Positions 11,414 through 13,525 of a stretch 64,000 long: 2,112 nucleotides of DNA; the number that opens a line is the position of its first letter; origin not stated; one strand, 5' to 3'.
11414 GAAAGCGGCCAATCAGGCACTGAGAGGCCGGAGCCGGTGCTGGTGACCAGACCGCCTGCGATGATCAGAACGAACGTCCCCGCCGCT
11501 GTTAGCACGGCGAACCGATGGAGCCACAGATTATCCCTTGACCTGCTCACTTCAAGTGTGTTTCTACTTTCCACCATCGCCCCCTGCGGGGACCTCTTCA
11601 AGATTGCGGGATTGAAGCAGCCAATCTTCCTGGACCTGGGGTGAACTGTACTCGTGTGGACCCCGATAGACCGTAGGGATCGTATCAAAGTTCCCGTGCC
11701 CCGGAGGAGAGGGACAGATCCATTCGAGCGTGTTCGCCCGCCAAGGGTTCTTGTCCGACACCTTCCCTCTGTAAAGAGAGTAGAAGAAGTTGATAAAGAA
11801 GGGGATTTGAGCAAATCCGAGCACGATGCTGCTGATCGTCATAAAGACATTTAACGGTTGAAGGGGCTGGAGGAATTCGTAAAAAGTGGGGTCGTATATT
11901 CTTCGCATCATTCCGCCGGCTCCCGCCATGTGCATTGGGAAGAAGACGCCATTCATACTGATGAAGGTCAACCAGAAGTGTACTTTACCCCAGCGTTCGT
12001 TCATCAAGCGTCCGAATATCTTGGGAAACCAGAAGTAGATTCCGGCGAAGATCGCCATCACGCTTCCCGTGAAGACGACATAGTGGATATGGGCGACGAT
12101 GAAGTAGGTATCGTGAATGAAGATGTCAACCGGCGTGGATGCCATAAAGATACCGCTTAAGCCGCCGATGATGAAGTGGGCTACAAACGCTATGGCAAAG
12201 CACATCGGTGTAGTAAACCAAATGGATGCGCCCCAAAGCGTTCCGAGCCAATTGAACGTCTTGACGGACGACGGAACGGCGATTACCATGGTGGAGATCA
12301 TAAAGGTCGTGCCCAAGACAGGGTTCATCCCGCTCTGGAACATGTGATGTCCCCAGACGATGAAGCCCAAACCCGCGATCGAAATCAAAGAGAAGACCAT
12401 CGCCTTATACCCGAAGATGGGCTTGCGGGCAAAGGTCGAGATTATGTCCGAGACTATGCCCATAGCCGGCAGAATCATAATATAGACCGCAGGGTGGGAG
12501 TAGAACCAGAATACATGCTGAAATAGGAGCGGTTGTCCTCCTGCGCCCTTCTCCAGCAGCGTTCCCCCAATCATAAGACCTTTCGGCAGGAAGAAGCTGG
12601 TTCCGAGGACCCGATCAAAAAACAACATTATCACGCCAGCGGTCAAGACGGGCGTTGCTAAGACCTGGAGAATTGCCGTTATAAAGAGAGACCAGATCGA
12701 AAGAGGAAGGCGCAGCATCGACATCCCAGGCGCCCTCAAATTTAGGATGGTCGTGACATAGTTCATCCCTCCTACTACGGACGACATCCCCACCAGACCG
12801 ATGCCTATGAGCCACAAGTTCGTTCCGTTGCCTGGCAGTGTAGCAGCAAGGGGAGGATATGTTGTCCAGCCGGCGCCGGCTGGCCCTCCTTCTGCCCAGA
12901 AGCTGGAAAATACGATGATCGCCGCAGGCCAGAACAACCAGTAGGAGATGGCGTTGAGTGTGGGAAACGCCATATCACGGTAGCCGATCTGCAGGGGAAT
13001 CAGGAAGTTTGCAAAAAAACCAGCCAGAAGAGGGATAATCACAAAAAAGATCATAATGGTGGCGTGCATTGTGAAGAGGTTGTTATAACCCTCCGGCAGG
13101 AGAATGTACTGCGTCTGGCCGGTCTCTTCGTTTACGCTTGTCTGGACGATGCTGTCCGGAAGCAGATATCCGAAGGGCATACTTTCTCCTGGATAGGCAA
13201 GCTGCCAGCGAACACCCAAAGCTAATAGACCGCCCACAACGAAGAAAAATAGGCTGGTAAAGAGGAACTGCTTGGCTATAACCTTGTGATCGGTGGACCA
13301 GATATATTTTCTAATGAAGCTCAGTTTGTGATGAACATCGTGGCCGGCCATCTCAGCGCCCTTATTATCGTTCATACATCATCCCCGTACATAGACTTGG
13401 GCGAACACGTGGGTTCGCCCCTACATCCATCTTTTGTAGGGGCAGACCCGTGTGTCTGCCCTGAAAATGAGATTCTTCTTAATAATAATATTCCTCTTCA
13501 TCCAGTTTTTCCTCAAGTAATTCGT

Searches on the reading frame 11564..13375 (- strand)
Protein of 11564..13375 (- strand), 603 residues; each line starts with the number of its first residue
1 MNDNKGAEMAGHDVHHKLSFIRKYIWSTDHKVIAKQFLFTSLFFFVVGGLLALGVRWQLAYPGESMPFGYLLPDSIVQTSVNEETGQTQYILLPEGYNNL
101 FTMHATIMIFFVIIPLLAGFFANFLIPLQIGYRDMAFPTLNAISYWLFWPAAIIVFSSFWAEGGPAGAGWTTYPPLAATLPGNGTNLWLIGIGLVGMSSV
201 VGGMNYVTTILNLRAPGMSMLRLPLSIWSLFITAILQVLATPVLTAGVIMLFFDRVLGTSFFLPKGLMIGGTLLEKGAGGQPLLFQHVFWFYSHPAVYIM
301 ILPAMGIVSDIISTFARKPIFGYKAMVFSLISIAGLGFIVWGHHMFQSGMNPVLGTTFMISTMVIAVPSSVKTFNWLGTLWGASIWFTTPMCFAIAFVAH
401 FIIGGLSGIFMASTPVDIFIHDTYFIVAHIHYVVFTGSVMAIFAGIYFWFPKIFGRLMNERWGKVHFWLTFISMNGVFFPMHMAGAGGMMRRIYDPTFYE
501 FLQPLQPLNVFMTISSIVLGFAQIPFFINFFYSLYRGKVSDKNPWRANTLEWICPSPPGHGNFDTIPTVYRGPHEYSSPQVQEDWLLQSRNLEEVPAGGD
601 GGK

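Call 79: find_homologous_proteins(query=window:11564-13375:-, max_evalue=1e-50)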
Query window:11564-13375:- (603 aa): 8000 proteins with E <= 1e-50 among 8000 candidates; the best 120 are listed.
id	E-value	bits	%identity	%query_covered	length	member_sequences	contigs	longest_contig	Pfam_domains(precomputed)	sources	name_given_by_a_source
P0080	0.0e+0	1360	97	100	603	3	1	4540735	PF00115.26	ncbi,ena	-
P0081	5.6e-269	912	66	99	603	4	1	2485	PF00115.26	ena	-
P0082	4.0e-268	910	66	99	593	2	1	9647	PF00115.26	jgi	jgi:cytochrome c oxidase subunit 1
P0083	5.1e-267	906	66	99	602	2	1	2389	PF00115.26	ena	-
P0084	8.5e-265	899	66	98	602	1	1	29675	PF00115.26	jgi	jgi:cytochrome c oxidase subunit 1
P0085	7.1e-263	892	69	96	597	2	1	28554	PF00115.26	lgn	-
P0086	9.1e-263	892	69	96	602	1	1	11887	PF00115.26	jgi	-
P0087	1.2e-259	882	64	98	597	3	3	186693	PF00115.26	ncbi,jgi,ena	-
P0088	6.3e-256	869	65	97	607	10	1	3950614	PF00115.26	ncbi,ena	-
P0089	9.2e-256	869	65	98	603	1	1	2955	PF00115.26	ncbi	-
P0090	2.3e-247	841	63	97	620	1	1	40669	PF00115.26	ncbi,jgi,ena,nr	ncbi:MAG TPA: cbb3-type cytochrome c oxidase subunit I [Candidatus Kapabacteria bacterium]|nr:cbb3-t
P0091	2.4e-247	841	63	97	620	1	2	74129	PF00115.26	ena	-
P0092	4.6e-246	837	62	99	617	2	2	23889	PF00115.26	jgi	jgi:cytochrome c oxidase subunit I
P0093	3.5e-245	834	62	97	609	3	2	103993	PF00115.26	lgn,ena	-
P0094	4.3e-243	827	61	99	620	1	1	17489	PF00115.26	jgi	jgi:cytochrome c oxidase subunit I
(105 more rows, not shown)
